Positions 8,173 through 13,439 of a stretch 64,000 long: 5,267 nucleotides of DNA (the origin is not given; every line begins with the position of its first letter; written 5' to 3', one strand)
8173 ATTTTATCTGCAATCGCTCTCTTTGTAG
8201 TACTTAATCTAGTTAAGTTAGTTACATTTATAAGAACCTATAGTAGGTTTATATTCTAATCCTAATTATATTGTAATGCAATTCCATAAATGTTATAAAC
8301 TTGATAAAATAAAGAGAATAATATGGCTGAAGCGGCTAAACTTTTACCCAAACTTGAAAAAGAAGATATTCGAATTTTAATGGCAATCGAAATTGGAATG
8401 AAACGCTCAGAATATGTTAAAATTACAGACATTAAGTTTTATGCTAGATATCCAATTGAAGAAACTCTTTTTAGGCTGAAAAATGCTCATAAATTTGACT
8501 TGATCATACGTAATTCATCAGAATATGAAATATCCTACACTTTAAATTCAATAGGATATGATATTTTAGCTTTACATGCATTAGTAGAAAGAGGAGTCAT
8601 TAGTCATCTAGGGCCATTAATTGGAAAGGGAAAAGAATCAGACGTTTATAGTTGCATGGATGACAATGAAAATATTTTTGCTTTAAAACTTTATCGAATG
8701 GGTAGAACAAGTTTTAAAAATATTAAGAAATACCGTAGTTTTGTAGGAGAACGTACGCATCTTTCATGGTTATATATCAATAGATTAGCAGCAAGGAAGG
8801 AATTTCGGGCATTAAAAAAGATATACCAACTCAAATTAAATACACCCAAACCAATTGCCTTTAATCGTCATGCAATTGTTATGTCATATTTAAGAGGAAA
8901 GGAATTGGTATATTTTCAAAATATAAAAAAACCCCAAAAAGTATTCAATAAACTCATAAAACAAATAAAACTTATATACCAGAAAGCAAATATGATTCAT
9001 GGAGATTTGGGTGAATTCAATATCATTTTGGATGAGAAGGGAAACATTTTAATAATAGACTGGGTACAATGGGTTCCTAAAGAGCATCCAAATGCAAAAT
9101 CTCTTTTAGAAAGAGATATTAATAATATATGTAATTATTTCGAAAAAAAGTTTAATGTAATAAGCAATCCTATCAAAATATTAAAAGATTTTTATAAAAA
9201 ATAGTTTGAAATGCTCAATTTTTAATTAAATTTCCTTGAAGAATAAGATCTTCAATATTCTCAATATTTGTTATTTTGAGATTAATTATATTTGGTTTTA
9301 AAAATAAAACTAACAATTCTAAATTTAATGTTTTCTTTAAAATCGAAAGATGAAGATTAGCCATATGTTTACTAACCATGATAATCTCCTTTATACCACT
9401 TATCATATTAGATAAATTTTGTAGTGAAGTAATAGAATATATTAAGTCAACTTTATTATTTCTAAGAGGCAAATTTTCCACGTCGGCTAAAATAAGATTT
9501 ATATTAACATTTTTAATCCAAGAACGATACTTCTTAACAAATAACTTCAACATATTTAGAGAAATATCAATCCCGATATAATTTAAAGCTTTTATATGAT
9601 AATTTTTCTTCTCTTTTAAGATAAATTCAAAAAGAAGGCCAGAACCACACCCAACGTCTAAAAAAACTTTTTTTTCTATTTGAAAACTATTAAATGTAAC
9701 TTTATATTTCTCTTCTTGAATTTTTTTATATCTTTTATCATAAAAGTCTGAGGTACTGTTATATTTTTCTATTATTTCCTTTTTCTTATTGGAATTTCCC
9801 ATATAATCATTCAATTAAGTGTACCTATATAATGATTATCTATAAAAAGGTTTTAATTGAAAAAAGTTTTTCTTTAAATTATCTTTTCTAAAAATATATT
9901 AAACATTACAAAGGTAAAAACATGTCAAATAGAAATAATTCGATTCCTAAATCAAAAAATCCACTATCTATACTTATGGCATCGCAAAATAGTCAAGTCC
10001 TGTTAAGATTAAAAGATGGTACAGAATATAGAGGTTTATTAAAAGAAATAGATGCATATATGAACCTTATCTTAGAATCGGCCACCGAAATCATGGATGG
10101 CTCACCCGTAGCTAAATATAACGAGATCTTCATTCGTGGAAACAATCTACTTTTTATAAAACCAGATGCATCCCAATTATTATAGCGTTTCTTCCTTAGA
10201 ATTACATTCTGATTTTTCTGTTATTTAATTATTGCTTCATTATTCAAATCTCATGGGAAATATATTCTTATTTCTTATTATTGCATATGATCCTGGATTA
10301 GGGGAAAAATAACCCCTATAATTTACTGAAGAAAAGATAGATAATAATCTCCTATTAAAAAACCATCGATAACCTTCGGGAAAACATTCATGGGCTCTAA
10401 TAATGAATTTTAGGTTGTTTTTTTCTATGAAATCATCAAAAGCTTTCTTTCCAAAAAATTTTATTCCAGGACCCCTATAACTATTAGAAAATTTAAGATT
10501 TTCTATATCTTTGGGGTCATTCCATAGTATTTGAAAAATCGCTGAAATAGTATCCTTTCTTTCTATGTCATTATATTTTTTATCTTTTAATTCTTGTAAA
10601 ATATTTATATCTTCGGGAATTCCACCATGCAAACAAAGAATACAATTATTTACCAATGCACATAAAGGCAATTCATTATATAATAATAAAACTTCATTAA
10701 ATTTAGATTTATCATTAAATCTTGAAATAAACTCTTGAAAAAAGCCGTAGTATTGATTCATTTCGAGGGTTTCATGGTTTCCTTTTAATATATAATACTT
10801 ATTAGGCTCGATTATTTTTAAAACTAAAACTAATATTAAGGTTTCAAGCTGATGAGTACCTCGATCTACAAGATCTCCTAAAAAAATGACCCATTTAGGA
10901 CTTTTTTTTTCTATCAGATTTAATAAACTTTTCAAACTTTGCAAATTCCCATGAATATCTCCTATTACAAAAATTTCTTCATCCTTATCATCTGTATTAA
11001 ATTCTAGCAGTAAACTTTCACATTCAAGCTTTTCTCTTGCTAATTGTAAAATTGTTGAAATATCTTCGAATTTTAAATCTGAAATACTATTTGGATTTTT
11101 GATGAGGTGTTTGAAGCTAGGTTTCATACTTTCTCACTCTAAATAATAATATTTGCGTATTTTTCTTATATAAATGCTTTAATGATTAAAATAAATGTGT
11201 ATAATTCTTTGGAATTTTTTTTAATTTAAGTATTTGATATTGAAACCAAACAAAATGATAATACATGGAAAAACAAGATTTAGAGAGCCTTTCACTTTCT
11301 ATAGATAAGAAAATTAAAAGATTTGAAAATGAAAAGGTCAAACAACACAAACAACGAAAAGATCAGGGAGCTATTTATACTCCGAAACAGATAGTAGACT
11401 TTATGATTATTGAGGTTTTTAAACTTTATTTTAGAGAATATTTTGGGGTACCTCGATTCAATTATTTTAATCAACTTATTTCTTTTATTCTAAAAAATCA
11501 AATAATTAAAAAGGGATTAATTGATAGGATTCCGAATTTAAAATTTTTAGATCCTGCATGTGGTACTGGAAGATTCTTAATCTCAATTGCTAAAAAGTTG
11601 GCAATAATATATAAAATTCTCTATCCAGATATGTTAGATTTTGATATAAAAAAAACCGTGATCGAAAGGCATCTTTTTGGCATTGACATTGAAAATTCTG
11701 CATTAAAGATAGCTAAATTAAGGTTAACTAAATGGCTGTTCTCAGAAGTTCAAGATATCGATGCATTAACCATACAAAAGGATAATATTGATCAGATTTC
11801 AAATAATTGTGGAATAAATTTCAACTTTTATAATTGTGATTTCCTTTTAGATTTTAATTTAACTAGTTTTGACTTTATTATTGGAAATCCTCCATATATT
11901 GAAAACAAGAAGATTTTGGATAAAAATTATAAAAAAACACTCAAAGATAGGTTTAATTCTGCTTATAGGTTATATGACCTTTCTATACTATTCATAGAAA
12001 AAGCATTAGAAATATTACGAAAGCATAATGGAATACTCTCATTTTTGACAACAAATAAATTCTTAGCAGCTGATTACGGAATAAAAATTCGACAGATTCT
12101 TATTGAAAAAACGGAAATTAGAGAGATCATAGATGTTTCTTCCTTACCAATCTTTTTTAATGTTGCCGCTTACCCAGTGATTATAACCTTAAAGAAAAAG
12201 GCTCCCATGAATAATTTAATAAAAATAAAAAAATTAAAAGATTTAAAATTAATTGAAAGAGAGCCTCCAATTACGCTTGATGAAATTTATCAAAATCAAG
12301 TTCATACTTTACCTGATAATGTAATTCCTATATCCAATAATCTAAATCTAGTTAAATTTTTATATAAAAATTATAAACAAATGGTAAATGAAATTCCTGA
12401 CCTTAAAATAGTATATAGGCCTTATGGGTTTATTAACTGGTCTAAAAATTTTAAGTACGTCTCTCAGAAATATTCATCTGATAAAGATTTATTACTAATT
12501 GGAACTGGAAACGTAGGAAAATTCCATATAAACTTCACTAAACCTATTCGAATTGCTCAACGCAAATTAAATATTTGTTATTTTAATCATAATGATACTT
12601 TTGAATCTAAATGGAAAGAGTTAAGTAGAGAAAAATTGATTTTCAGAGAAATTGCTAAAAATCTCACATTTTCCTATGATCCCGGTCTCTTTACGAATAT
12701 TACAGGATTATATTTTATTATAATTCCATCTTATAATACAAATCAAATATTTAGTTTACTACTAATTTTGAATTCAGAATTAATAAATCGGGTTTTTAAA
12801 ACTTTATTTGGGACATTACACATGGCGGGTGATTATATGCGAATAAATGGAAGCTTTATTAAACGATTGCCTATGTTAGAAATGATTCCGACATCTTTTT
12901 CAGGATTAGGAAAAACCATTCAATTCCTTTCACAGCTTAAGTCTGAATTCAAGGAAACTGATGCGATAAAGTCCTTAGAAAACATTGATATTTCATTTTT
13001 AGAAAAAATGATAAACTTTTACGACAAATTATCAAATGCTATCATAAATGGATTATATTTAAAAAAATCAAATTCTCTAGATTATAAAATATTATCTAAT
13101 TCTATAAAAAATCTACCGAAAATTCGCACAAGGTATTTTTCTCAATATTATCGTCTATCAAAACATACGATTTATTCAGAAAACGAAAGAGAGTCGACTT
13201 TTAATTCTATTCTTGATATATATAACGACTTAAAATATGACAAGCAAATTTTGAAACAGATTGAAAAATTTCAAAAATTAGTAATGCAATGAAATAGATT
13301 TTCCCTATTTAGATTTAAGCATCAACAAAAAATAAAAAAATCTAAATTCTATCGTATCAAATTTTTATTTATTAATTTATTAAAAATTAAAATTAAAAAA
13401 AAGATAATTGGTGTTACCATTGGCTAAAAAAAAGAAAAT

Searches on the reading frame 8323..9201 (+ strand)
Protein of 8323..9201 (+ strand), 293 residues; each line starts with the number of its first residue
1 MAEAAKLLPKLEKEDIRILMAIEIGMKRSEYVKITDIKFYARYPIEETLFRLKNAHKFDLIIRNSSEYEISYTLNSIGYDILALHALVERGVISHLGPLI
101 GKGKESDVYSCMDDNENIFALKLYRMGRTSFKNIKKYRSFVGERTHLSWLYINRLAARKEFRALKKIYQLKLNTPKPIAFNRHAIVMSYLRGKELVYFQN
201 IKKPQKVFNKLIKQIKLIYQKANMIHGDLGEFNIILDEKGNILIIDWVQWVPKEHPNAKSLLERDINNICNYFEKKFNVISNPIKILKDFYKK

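Call 52: search_protein_families(library=pfam, proteins=[window:8323-9201:+], max_evalue=0.00001)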
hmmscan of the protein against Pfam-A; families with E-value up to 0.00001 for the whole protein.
window:8323-9201:+ (293 aa): 3 families
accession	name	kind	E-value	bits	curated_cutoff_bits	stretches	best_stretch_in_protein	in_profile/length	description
PF01163.29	RIO1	-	3e-53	180.7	22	1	107-279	1-180/187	RIO domain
PF09202.17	Rio2_N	-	1e-17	64.7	27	1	9-90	2-82/82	Rio2, N-terminal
PF00069.31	Pkinase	-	1.9e-07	31.2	31.7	1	97-247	4-142/263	Protein kinase domain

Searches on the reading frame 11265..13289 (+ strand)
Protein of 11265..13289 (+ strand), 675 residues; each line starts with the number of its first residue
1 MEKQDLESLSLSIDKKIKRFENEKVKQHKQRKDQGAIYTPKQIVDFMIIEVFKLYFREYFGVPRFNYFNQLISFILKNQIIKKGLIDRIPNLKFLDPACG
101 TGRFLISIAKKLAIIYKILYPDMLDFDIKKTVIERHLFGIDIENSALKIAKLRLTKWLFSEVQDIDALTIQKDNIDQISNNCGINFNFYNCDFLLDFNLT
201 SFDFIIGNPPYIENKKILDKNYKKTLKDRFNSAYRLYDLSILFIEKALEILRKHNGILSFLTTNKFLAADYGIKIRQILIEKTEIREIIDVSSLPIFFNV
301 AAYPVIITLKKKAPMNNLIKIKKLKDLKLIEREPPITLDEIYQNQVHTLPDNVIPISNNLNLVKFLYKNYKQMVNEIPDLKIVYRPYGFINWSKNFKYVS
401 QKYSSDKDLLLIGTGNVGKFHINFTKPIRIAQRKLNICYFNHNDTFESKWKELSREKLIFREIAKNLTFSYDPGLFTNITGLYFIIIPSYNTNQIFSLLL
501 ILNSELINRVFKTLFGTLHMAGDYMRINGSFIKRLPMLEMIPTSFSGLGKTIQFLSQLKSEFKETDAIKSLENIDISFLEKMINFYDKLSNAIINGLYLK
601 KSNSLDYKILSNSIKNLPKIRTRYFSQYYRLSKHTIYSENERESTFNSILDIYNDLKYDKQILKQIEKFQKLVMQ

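Call 49: search_protein_families(library=pfam, proteins=[window:11265-13289:+], max_evalue=0.00001)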
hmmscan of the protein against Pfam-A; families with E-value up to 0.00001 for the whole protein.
window:11265-13289:+ (675 aa): 5 families
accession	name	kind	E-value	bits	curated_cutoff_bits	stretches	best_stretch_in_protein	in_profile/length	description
PF07669.17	Eco57I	-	1.8e-28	100.2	25.3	1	136-297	2-171/171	Eco57I restriction-modification methylase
PF20473.4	MmeI_Mtase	-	2.8e-14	53.4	27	1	84-265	13-201/259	MmeI, DNA-methyltransferase domain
PF02384.22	N6_Mtase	-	2.1e-11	44.2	20.4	1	87-314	43-235/311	N-6 DNA Methylase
PF13847.12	Methyltransf_31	-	8.4e-07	29.2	27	1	91-185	4-85/145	Methyltransferase domain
PF12950.13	TaqI_C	-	1.1e-06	29.4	26.5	1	416-536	8-117/118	TaqI-like C-terminal specificity domain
